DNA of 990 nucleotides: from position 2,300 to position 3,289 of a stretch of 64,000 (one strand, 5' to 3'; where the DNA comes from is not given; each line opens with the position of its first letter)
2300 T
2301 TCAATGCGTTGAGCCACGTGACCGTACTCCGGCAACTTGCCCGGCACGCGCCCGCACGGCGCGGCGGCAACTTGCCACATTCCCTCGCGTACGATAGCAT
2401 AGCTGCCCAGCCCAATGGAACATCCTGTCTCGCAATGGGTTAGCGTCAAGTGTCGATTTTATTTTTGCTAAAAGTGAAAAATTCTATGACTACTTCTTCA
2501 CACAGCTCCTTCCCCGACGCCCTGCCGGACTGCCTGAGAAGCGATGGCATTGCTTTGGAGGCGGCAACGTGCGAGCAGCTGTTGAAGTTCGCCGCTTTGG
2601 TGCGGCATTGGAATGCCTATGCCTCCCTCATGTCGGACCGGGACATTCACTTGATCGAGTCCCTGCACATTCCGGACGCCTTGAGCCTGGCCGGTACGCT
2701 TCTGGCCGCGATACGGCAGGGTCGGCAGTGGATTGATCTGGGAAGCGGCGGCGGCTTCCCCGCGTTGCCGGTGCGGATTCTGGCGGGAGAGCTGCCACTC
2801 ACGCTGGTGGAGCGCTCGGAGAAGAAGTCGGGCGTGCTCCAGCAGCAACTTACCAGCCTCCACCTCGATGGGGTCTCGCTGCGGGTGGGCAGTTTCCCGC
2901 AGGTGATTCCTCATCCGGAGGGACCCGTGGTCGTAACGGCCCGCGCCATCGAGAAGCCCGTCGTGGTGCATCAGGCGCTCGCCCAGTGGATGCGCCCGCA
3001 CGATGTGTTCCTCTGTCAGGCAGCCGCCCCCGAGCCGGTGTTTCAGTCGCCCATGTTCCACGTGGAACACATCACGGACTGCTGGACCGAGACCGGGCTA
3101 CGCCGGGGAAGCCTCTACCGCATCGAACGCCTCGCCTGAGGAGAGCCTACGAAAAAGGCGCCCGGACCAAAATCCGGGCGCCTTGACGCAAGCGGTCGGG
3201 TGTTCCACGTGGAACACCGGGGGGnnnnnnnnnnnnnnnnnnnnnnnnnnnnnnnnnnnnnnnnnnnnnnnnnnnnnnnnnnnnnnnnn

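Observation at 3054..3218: Twin perfect palindromes (core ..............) 147 bp apart straddling the rsmG stop and a terminator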

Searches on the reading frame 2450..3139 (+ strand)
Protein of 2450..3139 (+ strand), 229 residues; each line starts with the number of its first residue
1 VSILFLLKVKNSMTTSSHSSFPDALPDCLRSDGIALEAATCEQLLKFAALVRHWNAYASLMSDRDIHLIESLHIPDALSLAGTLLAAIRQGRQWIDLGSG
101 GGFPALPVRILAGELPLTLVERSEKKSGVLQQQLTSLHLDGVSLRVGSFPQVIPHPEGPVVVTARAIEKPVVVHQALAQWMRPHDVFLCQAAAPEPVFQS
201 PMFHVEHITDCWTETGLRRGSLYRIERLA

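Call 7: search_protein_families(library=pfam, proteins=[window:2450-3139:+])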
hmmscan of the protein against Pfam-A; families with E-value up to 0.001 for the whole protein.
window:2450-3139:+ (229 aa): 1 family
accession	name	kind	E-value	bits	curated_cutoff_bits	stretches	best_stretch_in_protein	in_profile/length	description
PF02527.21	GidB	-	8.8e-20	71.3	27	1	41-188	2-145/184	rRNA small subunit methyltransferase G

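Call 11: find_homologous_proteins(query=window:2486-3136:+)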
Query window:2486-3136:+ (217 aa): 191 proteins with E <= 0.001 among 1782 candidates; the best 120 are listed.
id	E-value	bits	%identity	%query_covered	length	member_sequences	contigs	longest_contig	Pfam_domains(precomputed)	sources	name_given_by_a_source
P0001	4.5e-141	486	100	100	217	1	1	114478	PF02527.22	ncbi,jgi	ncbi:MAG: hypothetical protein RLZZ303_569 [Candidatus Hydrogenedentota bacterium]|jgi:16S rRNA (gua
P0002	8.6e-116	403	83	100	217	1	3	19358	PF02527.22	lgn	-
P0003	1.5e-113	396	81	100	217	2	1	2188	PF02527.22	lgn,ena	-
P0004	3.1e-75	271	58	98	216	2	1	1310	PF02527.22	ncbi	-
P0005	1.5e-72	262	57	100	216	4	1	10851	PF02527.22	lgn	-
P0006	2.3e-54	202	48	94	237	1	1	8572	PF02527.22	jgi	-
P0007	7.4e-47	178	44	94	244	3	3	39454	PF13847.13,PF02527.22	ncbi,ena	-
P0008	3.1e-46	176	45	94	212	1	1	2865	PF02527.22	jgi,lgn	jgi:16S rRNA (guanine527-N7)-methyltransferase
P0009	3.3e-46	176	46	93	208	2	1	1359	PF02527.22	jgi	-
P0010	2.9e-45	173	45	92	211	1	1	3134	PF13847.13,PF02527.22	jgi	jgi:16S rRNA (guanine527-N7)-methyltransferase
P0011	3.0e-45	173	44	96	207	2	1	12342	PF02527.22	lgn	-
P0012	4.7e-45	172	45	93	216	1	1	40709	PF02527.22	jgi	jgi:16S rRNA (guanine(527)-N(7))-methyltransferase RsmG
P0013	3.7e-44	169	45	93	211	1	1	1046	PF02527.22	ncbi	-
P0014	4.9e-44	169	45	94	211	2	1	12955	PF02527.22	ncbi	-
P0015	7.3e-44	168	45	94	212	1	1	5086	PF02527.22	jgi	-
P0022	2.5e-41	160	40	91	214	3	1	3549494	PF02527.22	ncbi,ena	-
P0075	2.7e-34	137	42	94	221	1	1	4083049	PF02527.22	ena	-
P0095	1.1e-31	128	37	94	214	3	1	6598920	PF13847.13,PF02527.22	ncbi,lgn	-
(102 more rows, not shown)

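Call 17: find_encoding_contigs(protein=P0001, flank=10000, max_places=3)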
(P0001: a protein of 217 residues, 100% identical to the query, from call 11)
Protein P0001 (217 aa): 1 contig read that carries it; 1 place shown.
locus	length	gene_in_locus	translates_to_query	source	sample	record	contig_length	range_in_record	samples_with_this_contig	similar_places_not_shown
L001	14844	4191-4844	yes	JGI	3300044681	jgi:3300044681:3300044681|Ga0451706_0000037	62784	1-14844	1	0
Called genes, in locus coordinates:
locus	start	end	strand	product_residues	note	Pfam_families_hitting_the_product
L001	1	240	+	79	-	?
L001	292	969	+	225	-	PF13489:Methyltransf_23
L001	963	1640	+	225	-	PF04055:Radical_SAM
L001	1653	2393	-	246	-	PF01925:TauE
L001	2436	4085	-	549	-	PF00682:HMGL-like, PF22617:HCS_D2, PF08502:LeuA_dimer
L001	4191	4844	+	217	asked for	PF02527:GidB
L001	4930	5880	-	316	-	PF07963:N_methyl, PF07596:SBP_bac_10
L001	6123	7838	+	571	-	PF00460:Flg_bb_rod (weak), PF22638:FlgK_D1, PF06429:Flg_bbr_C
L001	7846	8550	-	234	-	PF01242:PTPS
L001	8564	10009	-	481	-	PF00202:Aminotran_3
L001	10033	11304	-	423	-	PF00709:Adenylsucc_synt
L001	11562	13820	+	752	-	PF00933:Glyco_hydro_3, PF01476:LysM, PF23473:LysM3_LYK4_5 (faint), PF01476:LysM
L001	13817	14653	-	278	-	-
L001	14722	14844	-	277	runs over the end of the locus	PF03167:UDG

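Call 18: find_related_loci(query=A1, collection=genome_contigs, flank=10000)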
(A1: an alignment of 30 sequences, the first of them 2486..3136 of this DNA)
Query A1 (217 aa) in genome_contigs; peptide patterns used: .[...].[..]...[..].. (x = any residue, [..] = any of these).
600 stretches matched a pattern (row limit reached: there are more); 578 encode a relative of the query (tblastn E <= 1e-3); the best 80 are kept; 80 distinct loci.
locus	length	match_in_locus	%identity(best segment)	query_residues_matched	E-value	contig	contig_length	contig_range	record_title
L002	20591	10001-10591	45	17-215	3e-50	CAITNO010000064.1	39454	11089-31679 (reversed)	MAG: Candidatus Hydrogenedentes bacterium isolate AlinenLipids_bin-3554 genome assembly, contig: bin-3554:064/159, whole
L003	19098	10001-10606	45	11-215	7e-46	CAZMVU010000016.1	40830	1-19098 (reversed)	MAG TPA_asm: uncultured Nitrospirales bacterium isolate SRP252850_co1_233 genome assembly, contig: NODE_1469_length_4083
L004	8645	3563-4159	46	17-217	3e-45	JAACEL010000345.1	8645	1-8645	MAG: Nitrospiraceae bacterium isolate OTbin.67 scaffold_9584, whole genome shotgun sequence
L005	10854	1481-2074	41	15-213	3e-43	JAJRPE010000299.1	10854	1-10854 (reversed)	MAG: Candidatus Hydrogenedentota bacterium isolate Dive100_bin1.12 k141_565615, whole genome shotgun sequence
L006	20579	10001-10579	47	17-211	1e-42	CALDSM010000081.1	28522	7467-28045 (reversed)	MAG TPA_asm: uncultured bacterium isolate SRR3330204_bin.145_CONCOCT_v1.1_MAG genome assembly, contig: ERZ724078.1208, w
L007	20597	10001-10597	39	17-217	4e-42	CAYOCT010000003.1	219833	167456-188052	MAG TPA_asm: uncultured Nitrospiraceae bacterium isolate binchicken_co16_39 genome assembly, contig: NODE_62_length_2198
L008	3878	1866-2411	47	34-217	5e-41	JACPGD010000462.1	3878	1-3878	MAG: Candidatus Hydrogenedentota bacterium isolate NC_groundwater_378_Ag_B-0.1um_61_12 GD18-4_B1_scaffold_1479163, whole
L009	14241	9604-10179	39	21-213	9e-41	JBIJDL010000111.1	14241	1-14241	MAG: Candidatus Hydrogenedentales bacterium isolate ME2006-08-22D15_3300044611_group2_bin248 Rohwer_bin1462_scaffold_437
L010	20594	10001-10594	39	17-215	2e-40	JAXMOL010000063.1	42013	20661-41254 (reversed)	MAG: Candidatus Hydrogenedentota bacterium isolate EC_MBin.53 ECX_600CoAssmbCtg, whole genome shotgun sequence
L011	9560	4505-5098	38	17-215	4e-40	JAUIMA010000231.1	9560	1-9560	MAG: Candidatus Hydrogenedentota bacterium isolate Co_bin.7 NODE_39970_length_9560_cov_0.809605, whole genome shotgun se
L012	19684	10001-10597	38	15-215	2e-39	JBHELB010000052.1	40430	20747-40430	MAG: Candidatus Hydrogenedentales bacterium isolate bin.851 k141_6791090, whole genome shotgun sequence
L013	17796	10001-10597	43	17-215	1e-38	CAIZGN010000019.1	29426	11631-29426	MAG: Candidatus Hydrogenedentes bacterium isolate Kiruna3_bin-1600 genome assembly, contig: bin-1600:019/740, whole geno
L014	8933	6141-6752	41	15-211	2e-38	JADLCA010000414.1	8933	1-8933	MAG: Candidatus Hydrogenedentota bacterium isolate SJ204 c_000001060125, whole genome shotgun sequence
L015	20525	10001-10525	41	37-213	9e-38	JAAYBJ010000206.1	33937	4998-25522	MAG: Candidatus Hydrogenedentota bacterium isolate AS06rmzACSIP_301 378515_AS06, whole genome shotgun sequence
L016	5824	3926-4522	38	15-215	4e-37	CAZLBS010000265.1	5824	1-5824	MAG TPA_asm: uncultured Nitrospiraceae bacterium isolate SRP141376_co5_441 genome assembly, contig: NODE_32188_length_58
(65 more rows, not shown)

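Call 32: find_encoding_contigs(protein=P0075, flank=10000, max_places=2)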
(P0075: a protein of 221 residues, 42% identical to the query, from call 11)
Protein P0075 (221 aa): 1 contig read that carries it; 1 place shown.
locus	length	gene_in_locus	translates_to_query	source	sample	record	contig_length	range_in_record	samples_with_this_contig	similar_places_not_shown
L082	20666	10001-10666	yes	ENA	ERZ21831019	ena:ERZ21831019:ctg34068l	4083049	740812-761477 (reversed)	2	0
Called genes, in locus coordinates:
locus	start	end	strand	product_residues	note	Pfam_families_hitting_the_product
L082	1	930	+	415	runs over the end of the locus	PF00070:Pyr_redox (faint), PF00890:FAD_binding_2 (weak), PF01134:GIDA (faint), PF03486:HI0933_like, PF12831:FAD_oxidored, PF13450:NAD_binding_8 (weak), PF13454:NAD_binding_9 (weak), PF22780:HI0933_like_1st, +3 more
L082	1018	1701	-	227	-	-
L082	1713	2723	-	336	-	PF12127:FloA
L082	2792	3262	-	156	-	PF01957:NfeD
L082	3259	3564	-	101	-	-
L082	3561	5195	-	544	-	PF00574:CLP_protease (faint), PF01972:SDH_protease (weak), PF25145:NfeD1b_N, PF24961:NfeD_membrane, PF01957:NfeD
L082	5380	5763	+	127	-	PF01880:Desulfoferrodox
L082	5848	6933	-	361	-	PF04055:Radical_SAM, PF06969:HemN_C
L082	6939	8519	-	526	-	PF00682:HMGL-like, PF22617:HCS_D2, PF08502:LeuA_dimer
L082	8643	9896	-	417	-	PF01676:Metalloenzyme, PF10143:PhosphMutase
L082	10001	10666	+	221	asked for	PF02527:GidB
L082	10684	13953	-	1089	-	PF17757:UvrB_inter, PF02559:CarD_TRCF_RID, PF00270:DEAD, PF04851:ResIII, PF00271:Helicase_C, PF03461:TRCF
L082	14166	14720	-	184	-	PF00163:Ribosomal_S4, PF01479:S4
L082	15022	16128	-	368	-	PF00712:DNA_pol3_beta, PF02767:DNA_pol3_beta_2, PF02768:DNA_pol3_beta_3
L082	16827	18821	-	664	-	PF05157:MshEN, PF00437:T2SSE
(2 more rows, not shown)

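Call 41: find_encoding_contigs(protein=P0002, flank=10000, max_places=3)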
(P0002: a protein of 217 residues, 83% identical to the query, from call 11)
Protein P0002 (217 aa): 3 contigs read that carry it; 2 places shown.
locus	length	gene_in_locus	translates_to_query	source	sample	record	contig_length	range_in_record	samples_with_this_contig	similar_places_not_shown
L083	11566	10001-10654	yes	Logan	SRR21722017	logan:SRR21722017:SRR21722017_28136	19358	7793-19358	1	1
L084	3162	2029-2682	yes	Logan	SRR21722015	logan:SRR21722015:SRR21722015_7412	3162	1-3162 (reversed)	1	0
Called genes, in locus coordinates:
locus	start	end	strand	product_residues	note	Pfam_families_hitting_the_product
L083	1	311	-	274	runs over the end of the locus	PF00378:ECH_1, PF16113:ECH_2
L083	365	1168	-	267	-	PF12146:Hydrolase_4, PF00561:Abhydrolase_1, PF00975:Thioesterase (weak), PF12697:Abhydrolase_6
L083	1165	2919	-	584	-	PF02776:TPP_enzyme_N, PF16582:TPP_enzyme_M_2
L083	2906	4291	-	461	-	PF00425:Chorismate_bind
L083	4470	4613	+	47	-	-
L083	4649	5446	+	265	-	PF00160:Pro_isomerase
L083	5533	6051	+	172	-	PF00160:Pro_isomerase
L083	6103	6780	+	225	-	PF13489:Methyltransf_23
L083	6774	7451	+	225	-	PF04055:Radical_SAM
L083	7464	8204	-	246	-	PF01925:TauE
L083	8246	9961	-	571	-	PF00682:HMGL-like, PF22617:HCS_D2, PF08502:LeuA_dimer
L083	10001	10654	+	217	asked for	PF02527:GidB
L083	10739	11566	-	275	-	?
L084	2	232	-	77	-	?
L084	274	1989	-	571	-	PF00682:HMGL-like, PF22617:HCS_D2, PF08502:LeuA_dimer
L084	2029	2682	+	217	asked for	PF02527:GidB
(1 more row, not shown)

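Call 42: find_encoding_contigs(protein=P0005, flank=10000, max_places=2)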
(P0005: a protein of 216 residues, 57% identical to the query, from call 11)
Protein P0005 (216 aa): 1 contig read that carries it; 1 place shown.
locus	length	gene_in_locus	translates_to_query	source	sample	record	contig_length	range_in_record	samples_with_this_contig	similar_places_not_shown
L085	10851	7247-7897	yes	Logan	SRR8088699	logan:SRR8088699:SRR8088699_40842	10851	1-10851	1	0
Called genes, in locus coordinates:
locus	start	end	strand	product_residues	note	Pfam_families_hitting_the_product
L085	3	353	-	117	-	?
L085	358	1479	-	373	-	PF01553:Acyltransferase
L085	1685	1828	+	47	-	-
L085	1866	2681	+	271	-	PF00160:Pro_isomerase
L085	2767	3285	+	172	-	PF00160:Pro_isomerase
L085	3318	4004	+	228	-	PF13489:Methyltransf_23, PF08241:Methyltransf_11 (faint)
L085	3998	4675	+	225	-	PF04055:Radical_SAM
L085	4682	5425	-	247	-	PF01925:TauE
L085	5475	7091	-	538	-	PF00682:HMGL-like, PF22617:HCS_D2, PF08502:LeuA_dimer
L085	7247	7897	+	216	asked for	PF02527:GidB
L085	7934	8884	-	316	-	PF07963:N_methyl, PF07596:SBP_bac_10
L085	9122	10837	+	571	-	PF00460:Flg_bb_rod (weak), PF22638:FlgK_D1, PF06429:Flg_bbr_C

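Call 51: find_related_loci(query=A1, collection=metagenome_contigs, flank=10000)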
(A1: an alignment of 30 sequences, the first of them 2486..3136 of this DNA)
Query A1 (217 aa) in metagenome_contigs; peptide patterns used: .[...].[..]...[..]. (x = any residue, [..] = any of these).
600 stretches matched a pattern (row limit reached: there are more); 561 encode a relative of the query (tblastn E <= 1e-3); the best 80 are kept; 80 distinct loci.
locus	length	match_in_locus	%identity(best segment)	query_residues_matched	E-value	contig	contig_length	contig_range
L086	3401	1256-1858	43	16-215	5e-44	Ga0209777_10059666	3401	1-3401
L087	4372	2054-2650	42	17-217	5e-42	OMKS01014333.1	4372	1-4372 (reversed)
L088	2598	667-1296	37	2-213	9e-38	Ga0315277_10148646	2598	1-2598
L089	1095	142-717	38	21-215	4e-37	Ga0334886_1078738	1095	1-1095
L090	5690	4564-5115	33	38-215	2e-26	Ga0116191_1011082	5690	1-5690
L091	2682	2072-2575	29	3-171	2e-16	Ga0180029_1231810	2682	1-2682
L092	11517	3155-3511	31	13-133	8e-16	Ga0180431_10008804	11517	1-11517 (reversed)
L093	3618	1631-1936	36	24-127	3e-15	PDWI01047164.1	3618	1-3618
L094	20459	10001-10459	30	6-155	8e-15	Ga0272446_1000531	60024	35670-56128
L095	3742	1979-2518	27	5-188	1e-14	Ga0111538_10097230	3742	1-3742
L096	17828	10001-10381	29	24-155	2e-14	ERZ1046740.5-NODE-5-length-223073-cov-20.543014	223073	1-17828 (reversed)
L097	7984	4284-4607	40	21-127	4e-14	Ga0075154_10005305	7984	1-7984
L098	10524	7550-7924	33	31-155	3e-14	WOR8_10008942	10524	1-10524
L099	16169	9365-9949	27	21-215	4e-14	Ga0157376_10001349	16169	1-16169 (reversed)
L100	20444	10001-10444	36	10-154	5e-14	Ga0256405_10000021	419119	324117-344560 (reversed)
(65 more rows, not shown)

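Call 61: find_encoding_contigs(protein=P0022, flank=10000, max_places=1)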
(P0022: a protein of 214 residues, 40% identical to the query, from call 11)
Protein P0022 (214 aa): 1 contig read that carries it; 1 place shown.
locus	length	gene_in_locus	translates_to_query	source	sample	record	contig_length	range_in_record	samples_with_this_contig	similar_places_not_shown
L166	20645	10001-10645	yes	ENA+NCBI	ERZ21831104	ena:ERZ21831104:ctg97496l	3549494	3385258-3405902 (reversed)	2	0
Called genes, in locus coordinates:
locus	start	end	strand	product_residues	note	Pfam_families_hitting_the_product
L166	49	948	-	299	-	PF00781:DAGK_cat, PF19279:YegS_C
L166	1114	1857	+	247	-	PF13489:Methyltransf_23, PF13847:Methyltransf_31 (weak), PF08241:Methyltransf_11, PF08242:Methyltransf_12, PF13649:Methyltransf_25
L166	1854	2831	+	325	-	PF00535:Glycos_transf_2, PF13641:Glyco_tranf_2_3 (weak)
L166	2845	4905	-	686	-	-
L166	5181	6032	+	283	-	PF14559:TPR_19 (weak), PF13424:TPR_12, PF13432:TPR_16 (weak), PF14559:TPR_19, PF13431:TPR_17 (weak), PF00515:TPR_1 (weak), PF07719:TPR_2 (weak), PF13181:TPR_8 (weak), +10 more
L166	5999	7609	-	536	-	PF00682:HMGL-like, PF22617:HCS_D2, PF08502:LeuA_dimer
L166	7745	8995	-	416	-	PF01676:Metalloenzyme, PF10143:PhosphMutase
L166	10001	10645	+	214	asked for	PF02527:GidB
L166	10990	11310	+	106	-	-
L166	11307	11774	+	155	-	-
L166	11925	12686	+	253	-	-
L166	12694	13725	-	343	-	PF01075:Glyco_transf_9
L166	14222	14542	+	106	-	PF00085:Thioredoxin, PF13098:Thioredoxin_2, PF13905:Thioredoxin_8 (faint)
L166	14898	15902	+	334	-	PF01118:Semialdhyde_dh, PF02774:Semialdhyde_dhC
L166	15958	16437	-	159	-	PF13690:CheX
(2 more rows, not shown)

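Call 62: find_encoding_contigs(protein=P0095, flank=10000, max_places=1)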
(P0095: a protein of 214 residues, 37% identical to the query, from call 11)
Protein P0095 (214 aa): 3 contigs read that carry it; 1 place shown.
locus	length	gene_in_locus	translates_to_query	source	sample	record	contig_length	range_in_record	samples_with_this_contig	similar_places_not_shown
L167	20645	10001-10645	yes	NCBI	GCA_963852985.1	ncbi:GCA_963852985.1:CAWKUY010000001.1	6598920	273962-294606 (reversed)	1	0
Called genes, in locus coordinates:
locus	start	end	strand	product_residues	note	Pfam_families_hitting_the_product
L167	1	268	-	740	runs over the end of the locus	PF00384:Molybdopterin, PF01568:Molydop_binding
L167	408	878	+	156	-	-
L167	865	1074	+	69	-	-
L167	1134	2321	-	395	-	PF08240:ADH_N, PF00107:ADH_zinc_N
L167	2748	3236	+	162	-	-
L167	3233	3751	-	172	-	-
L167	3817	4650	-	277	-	PF01261:AP_endonuc_2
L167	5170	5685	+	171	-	PF01928:CYTH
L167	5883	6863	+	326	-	PF00108:Thiolase_N (weak), PF08545:ACP_syn_III, PF08541:ACP_syn_III_C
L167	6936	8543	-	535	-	PF00682:HMGL-like, PF22617:HCS_D2, PF08502:LeuA_dimer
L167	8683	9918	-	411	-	PF01676:Metalloenzyme, PF10143:PhosphMutase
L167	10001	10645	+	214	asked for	PF02527:GidB, PF13847:Methyltransf_31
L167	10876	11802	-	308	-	PF02401:LYTB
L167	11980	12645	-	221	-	-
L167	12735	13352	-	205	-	PF01725:Ham1p_like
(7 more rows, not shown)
